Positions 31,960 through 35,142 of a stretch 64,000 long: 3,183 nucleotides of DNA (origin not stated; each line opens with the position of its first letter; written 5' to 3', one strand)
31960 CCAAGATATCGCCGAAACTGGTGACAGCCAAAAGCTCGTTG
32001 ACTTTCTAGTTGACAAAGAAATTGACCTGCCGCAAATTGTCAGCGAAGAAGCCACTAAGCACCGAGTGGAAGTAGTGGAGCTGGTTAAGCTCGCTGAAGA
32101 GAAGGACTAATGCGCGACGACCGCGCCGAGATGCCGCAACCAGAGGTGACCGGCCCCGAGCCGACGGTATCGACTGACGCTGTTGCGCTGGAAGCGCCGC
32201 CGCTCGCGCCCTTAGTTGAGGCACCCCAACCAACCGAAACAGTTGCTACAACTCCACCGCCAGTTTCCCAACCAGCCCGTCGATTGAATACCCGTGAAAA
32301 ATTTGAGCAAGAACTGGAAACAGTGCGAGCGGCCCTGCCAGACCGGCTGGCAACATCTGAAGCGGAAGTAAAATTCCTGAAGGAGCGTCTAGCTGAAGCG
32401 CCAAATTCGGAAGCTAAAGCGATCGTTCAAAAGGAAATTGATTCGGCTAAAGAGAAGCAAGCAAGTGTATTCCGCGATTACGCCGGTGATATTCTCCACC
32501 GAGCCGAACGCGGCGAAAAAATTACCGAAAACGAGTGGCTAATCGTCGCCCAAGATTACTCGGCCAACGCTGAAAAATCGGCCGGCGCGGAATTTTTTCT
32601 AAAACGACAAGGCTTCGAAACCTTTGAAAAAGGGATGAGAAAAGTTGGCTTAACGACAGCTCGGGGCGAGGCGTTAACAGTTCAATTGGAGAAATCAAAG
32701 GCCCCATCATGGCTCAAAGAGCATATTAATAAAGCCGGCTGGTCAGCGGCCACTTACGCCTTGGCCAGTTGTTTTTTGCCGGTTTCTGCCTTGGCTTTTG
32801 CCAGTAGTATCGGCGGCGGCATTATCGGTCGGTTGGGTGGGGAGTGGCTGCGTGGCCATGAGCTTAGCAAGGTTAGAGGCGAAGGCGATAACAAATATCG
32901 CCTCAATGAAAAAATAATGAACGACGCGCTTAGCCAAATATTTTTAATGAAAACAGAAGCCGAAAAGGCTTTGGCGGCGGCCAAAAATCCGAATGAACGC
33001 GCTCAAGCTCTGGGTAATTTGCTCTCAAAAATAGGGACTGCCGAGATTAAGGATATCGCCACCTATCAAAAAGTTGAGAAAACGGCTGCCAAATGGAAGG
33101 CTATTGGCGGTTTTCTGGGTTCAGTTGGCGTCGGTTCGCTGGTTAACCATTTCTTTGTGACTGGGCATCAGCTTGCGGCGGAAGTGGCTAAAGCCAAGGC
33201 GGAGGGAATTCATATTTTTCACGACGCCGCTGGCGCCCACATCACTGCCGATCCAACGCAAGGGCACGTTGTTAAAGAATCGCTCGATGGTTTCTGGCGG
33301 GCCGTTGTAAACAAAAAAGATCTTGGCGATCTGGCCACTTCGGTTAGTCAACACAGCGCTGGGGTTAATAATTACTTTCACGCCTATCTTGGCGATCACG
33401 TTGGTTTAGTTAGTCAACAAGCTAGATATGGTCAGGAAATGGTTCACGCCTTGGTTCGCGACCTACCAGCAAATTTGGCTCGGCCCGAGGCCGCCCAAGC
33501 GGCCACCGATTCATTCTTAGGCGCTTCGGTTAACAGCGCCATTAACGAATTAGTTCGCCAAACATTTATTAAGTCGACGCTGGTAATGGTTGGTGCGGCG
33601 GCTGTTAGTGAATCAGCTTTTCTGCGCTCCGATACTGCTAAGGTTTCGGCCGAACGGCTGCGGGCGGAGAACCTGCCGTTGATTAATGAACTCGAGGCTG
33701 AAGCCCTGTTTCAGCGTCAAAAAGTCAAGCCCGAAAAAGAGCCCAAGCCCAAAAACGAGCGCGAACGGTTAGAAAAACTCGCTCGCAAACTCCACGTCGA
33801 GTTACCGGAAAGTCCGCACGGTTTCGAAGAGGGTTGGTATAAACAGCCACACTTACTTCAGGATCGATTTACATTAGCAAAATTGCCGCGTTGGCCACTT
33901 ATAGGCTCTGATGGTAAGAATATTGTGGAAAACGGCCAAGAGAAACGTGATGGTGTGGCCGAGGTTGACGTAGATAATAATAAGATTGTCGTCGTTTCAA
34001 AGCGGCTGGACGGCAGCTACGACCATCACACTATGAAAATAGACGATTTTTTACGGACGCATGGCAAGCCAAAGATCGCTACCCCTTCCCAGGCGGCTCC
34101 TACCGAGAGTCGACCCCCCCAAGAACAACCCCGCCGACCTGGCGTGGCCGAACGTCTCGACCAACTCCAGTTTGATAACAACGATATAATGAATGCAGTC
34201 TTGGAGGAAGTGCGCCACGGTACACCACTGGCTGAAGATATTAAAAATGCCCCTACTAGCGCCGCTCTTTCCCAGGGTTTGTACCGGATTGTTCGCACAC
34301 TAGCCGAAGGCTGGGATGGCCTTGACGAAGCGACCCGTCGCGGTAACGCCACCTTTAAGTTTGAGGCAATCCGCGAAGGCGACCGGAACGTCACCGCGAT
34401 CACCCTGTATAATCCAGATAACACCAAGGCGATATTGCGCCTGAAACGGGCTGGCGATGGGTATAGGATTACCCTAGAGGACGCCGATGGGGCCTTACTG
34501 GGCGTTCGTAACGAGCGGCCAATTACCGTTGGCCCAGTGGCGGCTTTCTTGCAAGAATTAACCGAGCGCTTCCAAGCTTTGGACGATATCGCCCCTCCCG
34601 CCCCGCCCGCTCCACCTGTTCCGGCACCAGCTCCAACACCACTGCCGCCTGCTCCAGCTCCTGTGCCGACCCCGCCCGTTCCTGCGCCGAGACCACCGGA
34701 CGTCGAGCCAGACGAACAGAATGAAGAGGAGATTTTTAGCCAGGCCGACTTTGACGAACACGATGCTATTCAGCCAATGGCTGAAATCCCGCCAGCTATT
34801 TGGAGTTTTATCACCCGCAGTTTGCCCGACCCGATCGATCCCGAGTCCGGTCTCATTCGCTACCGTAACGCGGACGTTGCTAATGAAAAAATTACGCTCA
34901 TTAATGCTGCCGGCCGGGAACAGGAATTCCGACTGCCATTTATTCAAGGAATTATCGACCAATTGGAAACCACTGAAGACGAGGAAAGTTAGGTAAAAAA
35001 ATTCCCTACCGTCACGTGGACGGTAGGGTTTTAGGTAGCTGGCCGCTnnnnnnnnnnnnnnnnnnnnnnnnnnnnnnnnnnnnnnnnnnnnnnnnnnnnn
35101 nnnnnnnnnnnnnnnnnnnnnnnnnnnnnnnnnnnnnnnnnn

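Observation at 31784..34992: Orphan two-gene operon downstream of rpoD: 108-aa acidic protein translationally coupled to a 960-aa membrane-associated protein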

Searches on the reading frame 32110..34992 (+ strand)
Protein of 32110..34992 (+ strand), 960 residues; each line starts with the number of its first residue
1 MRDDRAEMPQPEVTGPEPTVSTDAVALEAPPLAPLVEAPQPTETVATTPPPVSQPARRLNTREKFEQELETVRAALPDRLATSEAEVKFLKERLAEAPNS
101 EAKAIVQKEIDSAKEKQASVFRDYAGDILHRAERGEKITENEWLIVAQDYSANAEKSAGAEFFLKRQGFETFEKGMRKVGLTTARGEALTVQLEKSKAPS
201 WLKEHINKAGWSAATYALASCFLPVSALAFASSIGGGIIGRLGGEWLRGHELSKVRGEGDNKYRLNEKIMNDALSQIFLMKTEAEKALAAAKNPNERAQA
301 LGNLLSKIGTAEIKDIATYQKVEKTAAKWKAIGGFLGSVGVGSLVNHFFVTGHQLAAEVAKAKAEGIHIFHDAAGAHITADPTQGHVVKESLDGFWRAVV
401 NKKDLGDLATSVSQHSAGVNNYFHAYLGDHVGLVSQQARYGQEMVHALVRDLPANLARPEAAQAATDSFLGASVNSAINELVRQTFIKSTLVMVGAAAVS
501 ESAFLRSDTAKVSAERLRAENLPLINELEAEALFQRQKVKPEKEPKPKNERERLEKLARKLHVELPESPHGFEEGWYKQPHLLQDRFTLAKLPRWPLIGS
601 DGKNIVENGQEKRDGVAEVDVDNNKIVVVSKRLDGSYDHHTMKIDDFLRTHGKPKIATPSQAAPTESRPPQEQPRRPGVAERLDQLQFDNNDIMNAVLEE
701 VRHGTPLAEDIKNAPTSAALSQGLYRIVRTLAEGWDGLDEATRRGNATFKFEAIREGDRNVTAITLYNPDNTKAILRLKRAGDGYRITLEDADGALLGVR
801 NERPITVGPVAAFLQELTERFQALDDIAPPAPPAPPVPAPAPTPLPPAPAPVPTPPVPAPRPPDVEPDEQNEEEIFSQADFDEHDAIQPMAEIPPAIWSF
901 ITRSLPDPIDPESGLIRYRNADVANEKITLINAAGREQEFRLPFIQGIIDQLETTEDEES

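Call 4: search_protein_families(library=pfam, proteins=[window:32110-34992:+], max_evalue=1)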
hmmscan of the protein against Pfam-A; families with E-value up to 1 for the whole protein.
window:32110-34992:+ (960 aa): 2 families
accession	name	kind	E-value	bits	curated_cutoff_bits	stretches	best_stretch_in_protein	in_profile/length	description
PF04858.18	TH1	-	0.048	12.8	24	0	256-424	245-408/579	TH1 protein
PF04794.17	YdjC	-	0.13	12.6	29.7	1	472-507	13-48/266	YdjC-like protein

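Call 5: search_protein_families(library=ncbifam, proteins=[window:32110-34992:+], max_evalue=1)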
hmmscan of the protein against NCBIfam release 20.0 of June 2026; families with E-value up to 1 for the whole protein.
window:32110-34992:+ (960 aa): 1 family
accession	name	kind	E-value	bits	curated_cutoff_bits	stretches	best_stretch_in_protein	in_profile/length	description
TIGR04346.1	DotA_TraY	subfamily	0.066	11.8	100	1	261-345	401-487/656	DotA/TraY family protein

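Call 7: find_homologous_proteins(query=window:32110-34992:+)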
Query window:32110-34992:+ (960 aa): 1 proteins with E <= 0.001 among 8000 candidates.
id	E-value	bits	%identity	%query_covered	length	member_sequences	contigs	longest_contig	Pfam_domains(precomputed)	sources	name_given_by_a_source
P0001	0.0e+0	2146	100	100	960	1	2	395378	-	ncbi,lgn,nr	ncbi:MAG TPA: hypothetical protein VLE93_00670 [Candidatus Saccharimonadales bacterium]|nr:hypotheti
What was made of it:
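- Checked: The word-index search that returned only the protein itself (call 7) failed for a technical reason: its candidate cap filled up.
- Tried and rejected: The word-index homology search for the 960-aa protein returned only the protein itself (call 7).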

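Call 22: search_solved_structures(query=window:32110-34992:+, max_evalue=1)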
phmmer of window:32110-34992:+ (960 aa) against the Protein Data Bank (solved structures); distinct sequences matched with E-value up to 1: 6.
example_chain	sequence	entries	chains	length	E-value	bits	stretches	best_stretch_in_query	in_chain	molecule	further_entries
7uom_01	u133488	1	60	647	0.015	16.5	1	794-859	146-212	Acetyltransferase component of pyruvate dehydrogenase complex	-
8x03_A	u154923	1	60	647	0.023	15.8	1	794-859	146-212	Acetyltransferase component of pyruvate dehydrogenase complex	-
9j1w_A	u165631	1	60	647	0.023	15.8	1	794-859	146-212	Acetyltransferase component of pyruvate dehydrogenase complex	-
5mmi_6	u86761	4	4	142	0.15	13.1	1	489-556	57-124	plastid ribosomal protein cL37, PSRP5 | protein cL37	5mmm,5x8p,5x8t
9p1p_A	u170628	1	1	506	0.36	11.8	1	23-106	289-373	Flavin-dependent oxidase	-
6ysy_B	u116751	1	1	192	0.42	11.6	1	826-852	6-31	Myosin light chain 1/3, skeletal muscle isoform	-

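Call 24: find_related_loci(query=A1, collection=genome_contigs, flank=6000)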
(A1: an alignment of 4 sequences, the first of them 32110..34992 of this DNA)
Query A1 (960 aa) in genome_contigs; peptide patterns used: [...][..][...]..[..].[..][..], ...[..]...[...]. (x = any residue, [..] = any of these).
136 stretches matched a pattern; 1 encode a relative of the query (tblastn E <= 1e-3); 1 distinct loci.
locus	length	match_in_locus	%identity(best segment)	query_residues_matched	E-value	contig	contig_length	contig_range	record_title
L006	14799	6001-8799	36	50-952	1e-146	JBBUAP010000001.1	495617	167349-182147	MAG: Patescibacteria group bacterium isolate H43-bin183_1 H43_bin183_1_000000000001, whole genome shotgun sequence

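Call 39: search_protein_representatives(protein=window:32110-34992:+)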
Query: 960 residues. Proteins with E-value up to 0.001 (for the whole library): 28; up to 1e-10: 22; up to 1e-30: 16. The best 28 are listed.
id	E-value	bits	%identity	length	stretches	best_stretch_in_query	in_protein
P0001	0.0e+00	2145.9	100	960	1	1-960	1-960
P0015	1.0e-185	635.8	42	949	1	7-957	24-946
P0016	3.6e-143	495.1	37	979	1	21-959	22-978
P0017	8.1e-101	354.9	33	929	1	8-956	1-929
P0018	1.8e-71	257.8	35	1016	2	56-429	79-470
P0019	8.5e-57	209.2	39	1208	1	72-544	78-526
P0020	1.9e-56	208.1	31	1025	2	28-547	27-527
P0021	2.8e-50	187.7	36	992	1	114-504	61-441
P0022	6.2e-48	179.9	34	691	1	94-550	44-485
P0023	4.1e-47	177.2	35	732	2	189-651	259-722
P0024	1.1e-43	165.8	34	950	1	59-533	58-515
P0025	4.4e-42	160.5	34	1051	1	85-552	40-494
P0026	2.6e-40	154.7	35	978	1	108-534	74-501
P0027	1.8e-39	151.9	30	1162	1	41-673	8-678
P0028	6.2e-36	140.2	33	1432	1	64-598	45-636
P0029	8.9e-31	123.1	29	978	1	86-537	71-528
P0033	2.2e-15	72.2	33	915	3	136-254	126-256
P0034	4.4e-15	71.2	28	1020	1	93-426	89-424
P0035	5.4e-12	61.0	29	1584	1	111-408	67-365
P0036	9.0e-10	53.6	28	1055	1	112-356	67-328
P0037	7.6e-08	47.2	29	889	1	547-755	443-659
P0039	5.8e-05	37.7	41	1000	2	544-677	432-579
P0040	7.9e-05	37.2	27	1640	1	128-344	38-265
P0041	4.9e-04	34.6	35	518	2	768-875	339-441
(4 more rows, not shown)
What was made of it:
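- Checked: The 960-aa protein has homologues at E from 1e-185 down to 1e-4 (call 39).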

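Call 42: search_protein_families(library=pfam, alignment_id=A4, max_evalue=0.01)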
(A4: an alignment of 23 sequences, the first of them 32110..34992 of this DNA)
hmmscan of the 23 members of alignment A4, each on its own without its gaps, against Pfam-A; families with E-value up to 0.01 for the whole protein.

A. member 1, window:32110-34992:+ (960 aa): 0 families

B. families by the number of members that match (of 23 scanned): 9 families
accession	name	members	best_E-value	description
PF00481.26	PP2C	2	3.8e-05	Protein phosphatase 2C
PF01025.24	GrpE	1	1.1e-10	GrpE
PF13672.11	PP2C_2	1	7.9e-08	Protein phosphatase 2C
PF19944.4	DUF6406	1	6.6e-05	Family of unknown function (DUF6406)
PF05887.16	Trypan_PARP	1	0.00059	Procyclic acidic repetitive protein (PARP)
PF07228.17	SpoIIE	1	0.0012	Stage II sporulation protein E (SpoIIE)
PF20721.2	C19orf12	1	0.0018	C19orf12-like protein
PF20781.2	TssR_C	1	0.0053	TssR C-terminal domain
PF01925.25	TauE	1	0.0095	Sulfite exporter TauE/SafE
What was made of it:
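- On Type VII LXG toxin with Lap partners / polymorphic toxin loci: No LXG or toxin Pfam hit in the window protein or in the 22 relatives scanned with it (calls 4, 42).
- No STAS, anti-sigma kinase or sigma-binding family is detected (calls 4, 5, 42).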

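Call 45: search_protein_families(library=pfam, proteins=[P0018, P0019, P0020, P0021, P0025, P0026, P0027, P0028, P0029], max_evalue=0.01)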
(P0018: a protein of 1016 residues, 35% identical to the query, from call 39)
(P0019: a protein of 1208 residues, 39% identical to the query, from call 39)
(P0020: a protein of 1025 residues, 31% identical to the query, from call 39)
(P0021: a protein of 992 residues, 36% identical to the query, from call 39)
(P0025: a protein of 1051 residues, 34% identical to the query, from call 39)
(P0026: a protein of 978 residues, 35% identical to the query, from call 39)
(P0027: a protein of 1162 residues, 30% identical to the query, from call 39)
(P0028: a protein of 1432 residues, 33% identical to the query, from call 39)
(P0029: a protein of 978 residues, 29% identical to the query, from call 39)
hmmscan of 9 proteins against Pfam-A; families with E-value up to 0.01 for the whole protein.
P0018 (1016 aa): 0 families

P0019 (1208 aa): 0 families

P0020 (1025 aa): 0 families

P0021 (992 aa): 2 families
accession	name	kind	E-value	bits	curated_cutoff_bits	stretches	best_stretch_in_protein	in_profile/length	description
PF13672.11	PP2C_2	-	7.9e-08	32.5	24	1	623-839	13-179/209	Protein phosphatase 2C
PF00481.26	PP2C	-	9e-05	22.7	20.3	1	629-739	31-133/255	Protein phosphatase 2C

P0025 (1051 aa): 2 families
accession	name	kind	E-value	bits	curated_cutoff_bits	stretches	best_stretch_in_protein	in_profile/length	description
PF00481.26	PP2C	-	3.8e-05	23.9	20.3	1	666-770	31-133/255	Protein phosphatase 2C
PF07228.17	SpoIIE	-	0.0012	19.2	25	0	846-876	110-140/192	Stage II sporulation protein E (SpoIIE)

P0026 (978 aa): 1 family
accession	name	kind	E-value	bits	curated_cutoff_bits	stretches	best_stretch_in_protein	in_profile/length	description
PF19944.4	DUF6406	-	6.6e-05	23.5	26.9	1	537-571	42-76/84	Family of unknown function (DUF6406)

P0027 (1162 aa): 0 families

P0028 (1432 aa): 0 families

P0029 (978 aa): 0 families
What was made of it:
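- On PP2C phosphatase (PF00481 / PF13672), large protein: PP2C is present only in P0021 and P0025 (call 45).
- Closest known: Membrane-anchored PP2C phosphatases. Same: Two family members (P0021, P0025) carry a PP2C domain after the same conserved module (call 45).
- Two relatives carry PP2C (call 45).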

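Call 49: search_protein_families(library=phrogs, proteins=[window:32110-34992:+], max_evalue=0.1)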
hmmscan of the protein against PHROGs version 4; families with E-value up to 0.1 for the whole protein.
window:32110-34992:+ (960 aa): 1 family
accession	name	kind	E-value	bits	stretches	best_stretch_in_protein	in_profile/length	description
phrog_11947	-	unknown function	0.098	13.8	0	64-153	12-87/100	-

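Call 50: search_protein_families(library=padloc, proteins=[window:32110-34992:+], max_evalue=0.1)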
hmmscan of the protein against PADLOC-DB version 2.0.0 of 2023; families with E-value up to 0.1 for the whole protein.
window:32110-34992:+ (960 aa): 0 families

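Call 54: predict_structure(alignment_id=A4)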
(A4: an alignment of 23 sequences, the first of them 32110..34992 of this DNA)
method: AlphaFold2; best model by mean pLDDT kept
length: 960 residues; sequences in the alignment: 23
mean_pLDDT: 69.1   pTM: 0.39
mean pLDDT of the five models: 69.1, 67.5, 63.7, 62.8, 56.8
residues with pLDDT >= 90: 162; 70-90: 411; 50-70: 118; < 50: 269
segments of 3 or more residues with pLDDT < 50: 1-33, 35-38, 43-59, 207-236, 337-349, 415-467, 489-512, 542-547, 654-663, 665-687, 830-836, 838-842, 844-861, 863-875, 953-960
pLDDT, mean of each block of 10 residues (from residue 1): 32 37 36 42 40 44 70 82 92 92 92 91 91 85 93 93 89 87 87 65 49 35 34 48 79 87 92 94 94 88 90 87 81 54 40 64 77 77 75 66 57 47 37 37 42 37 51 76 59 36 34 60 80 74 51 86 84 75 58 83 80 88 89 80 91 46 35 40 48 82 81 82 88 88 82 77 88 87 81 73 74 91 69 46 47 44 37 55 84 83 89 90 88 92 80 40
secondary structure, 60 per line:
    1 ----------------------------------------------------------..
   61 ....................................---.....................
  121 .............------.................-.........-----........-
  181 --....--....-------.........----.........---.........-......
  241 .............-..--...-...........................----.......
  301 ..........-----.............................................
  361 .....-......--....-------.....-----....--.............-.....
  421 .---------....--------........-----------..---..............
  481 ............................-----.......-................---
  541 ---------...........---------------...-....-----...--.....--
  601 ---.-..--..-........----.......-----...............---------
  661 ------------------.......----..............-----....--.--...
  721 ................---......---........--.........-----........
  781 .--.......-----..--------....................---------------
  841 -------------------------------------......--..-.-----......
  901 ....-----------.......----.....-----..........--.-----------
elements in order (helices of 4 or more, strands of 3 or more residues): H59-96 H100-133 H140-156 H158-166 H172-179 E183-186 E189-192 H200-208 H213-221 H225-233 H235-253 H265-289 H294-310 H316-365 E367-372 E375-378 E386-390 E396-399 H402-414 H416-421 H431-434 H443-450 H467-508 H514-520 H522-537 H550-560 H580-583 E594-598 E613-620 E625-631 E637-643 H644-650 H679-685 H690-703 H709-712 H718-736 H740-745 E749-756 E759-767 E773-781 E784-790 H807-825 H878-883 H895-904 E916-922 E927-931 E937-941 H942-946
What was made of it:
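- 33757..34074 (+): Residues 550-655: beta-rich domain shared by about a dozen family members. pLDDT 75-91 (call 54).
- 34171..34587 (+): Residues 688-826: alpha/beta domain found only in the closest relatives (P0015-P0018). pLDDT 73-91 (call 54).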

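Call 56: fold_search(model_id=the predicted structure, library=pdb)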
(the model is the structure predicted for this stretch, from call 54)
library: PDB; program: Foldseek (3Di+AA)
matches with E <= 10: 308; with E <= 0.001: 0
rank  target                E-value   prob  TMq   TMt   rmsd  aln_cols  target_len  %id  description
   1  9mtc_A                3.9e-02  0.18  0.07  0.07  32.9       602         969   11  Cryo-EM structure of the human TRPM4 channel in a ATP bound inhibited state (released 2025-10-29)
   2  9y2b_A                1.5e-01  0.13  0.07  0.07  32.1       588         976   10  Cryo-EM structure of the human TRPM4 channel in complex with EGTA and DAB at 37 degrees Celsius (released 2026-02-04)
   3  9mt8_A                1.8e-01  0.11  0.07  0.08  33.4       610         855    9  Cryo-EM structure of the human TRPM4 channel in a calcium bound putative desensitized state (released 2025-10-29)
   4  9mta_A                2.8e-01  0.10  0.07  0.07  33.0       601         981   11  Cryo-EM structure of the human TRPM4 channel in an apo closed state (released 2025-10-29)
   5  7zr1_C                2.8e-01  0.06  0.07  0.08  100.3       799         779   10  Chaetomium thermophilum Mre11-Rad50-Nbs1 complex bound to ATPyS (composite structure) (released 2023-01-11)
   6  7t4q_D                3.2e-01  0.18  0.05  0.18  17.5       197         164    8  CryoEM structure of the HCMV Pentamer gH/gL/UL128/UL130/UL131A in complex with neutralizing fabs 2C12, 7I13 and 13H11 (released 2022-03-23)
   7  7nyx_A                5.3e-01  0.04  0.06  0.04  68.0       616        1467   14  Cryo-EM structure of the MukBEF-MatP-DNA monomer (closed conformation) (released 2021-07-07)
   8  5owv_C                5.8e-01  0.06  0.06  0.08  40.4       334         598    8  An oligomerised bacterial dynamin pair provides a mechanism for the long-range sensing and tethering of membranes (released 2018-09-05)
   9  2eko_MODEL_1_A        6.1e-01  0.63  0.05  0.37   9.7        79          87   11  Solution structure of RUH-073, a Pseudo Chromo Domain from Human cDNA (released 2007-09-25)
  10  6rkw_B                6.1e-01  0.18  0.06  0.07  17.1       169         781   14  CryoEM structure of the complete E. coli DNA Gyrase complex bound to a 130 bp DNA duplex (released 2019-11-06)
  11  7k5c_A                7.0e-01  0.03  0.06  0.08  54.9       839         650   11  Structure of T7 DNA ejectosome periplasmic tunnel (released 2021-07-28)
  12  9bct_G                7.7e-01  0.30  0.05  0.24  17.5       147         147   13  Cryo-EM structure of Thermococcus kodakarensis FttA-dependent transcription pre-termination complex containing 44 nt R (released 2024-07-31)
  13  4hz9_B                7.7e-01  0.20  0.06  0.28  14.1       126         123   14  Crystal structure of the type VI native effector-immunity complex Tae3-Tai3 from Ralstonia pickettii (released 2013-08-21)
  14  7nvr_l                8.0e-01  0.03  0.06  0.09  67.5       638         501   10  Human Mediator with RNA Polymerase II Pre-initiation complex (released 2021-05-05)
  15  9b93_A                8.8e-01  0.06  0.08  0.07  30.9       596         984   10  Cryo-EM structure of the human TRPM4 channel in the presence of EDTA at 37 degrees Celsius (released 2024-05-15)
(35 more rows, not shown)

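Call 60: list_cluster_members(proteins=[P0015, P0016, P0018, P0020, P0023, P0026, P0027, P0028, P0033, P0035])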
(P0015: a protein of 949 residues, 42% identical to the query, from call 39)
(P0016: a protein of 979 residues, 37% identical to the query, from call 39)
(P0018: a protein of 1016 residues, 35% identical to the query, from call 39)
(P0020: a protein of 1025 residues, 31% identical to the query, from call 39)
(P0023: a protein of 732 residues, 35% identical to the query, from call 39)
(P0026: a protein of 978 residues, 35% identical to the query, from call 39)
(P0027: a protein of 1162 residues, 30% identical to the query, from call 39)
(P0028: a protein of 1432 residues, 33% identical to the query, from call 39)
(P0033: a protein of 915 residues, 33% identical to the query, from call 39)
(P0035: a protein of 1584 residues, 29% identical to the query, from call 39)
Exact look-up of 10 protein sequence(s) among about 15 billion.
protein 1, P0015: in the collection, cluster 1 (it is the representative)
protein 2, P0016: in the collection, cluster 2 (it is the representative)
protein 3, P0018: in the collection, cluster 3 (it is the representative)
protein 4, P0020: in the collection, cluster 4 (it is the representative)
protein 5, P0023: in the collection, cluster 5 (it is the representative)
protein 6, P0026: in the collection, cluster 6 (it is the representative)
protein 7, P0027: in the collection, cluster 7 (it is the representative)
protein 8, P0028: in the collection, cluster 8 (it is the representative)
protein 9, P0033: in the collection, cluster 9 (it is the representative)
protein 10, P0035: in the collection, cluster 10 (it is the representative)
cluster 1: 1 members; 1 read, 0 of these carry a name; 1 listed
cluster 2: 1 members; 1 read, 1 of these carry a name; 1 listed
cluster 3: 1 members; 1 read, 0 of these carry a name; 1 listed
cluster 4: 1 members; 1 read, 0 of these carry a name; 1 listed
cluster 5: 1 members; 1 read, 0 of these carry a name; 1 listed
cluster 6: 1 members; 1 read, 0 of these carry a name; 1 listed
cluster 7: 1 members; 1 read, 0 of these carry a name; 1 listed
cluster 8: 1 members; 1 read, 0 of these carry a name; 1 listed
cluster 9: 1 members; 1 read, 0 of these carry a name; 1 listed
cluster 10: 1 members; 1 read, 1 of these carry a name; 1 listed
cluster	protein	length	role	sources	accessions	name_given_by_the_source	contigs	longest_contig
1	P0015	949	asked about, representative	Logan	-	-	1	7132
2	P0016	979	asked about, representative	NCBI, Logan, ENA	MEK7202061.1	MAG: hypothetical protein AAB669_00805 [Patescibacteria group bacterium]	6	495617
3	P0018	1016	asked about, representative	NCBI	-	-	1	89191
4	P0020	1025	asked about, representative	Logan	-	-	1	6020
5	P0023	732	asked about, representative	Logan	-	-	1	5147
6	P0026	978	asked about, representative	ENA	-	-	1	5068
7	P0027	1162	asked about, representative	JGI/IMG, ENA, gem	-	-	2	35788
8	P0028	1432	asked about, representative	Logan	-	-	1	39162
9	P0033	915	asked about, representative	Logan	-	-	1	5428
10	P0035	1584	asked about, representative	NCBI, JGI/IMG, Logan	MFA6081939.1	MAG: nucleotide exchange factor GrpE [Patescibacteria group bacterium] | molecular chaperone GrpE (heat shock protein)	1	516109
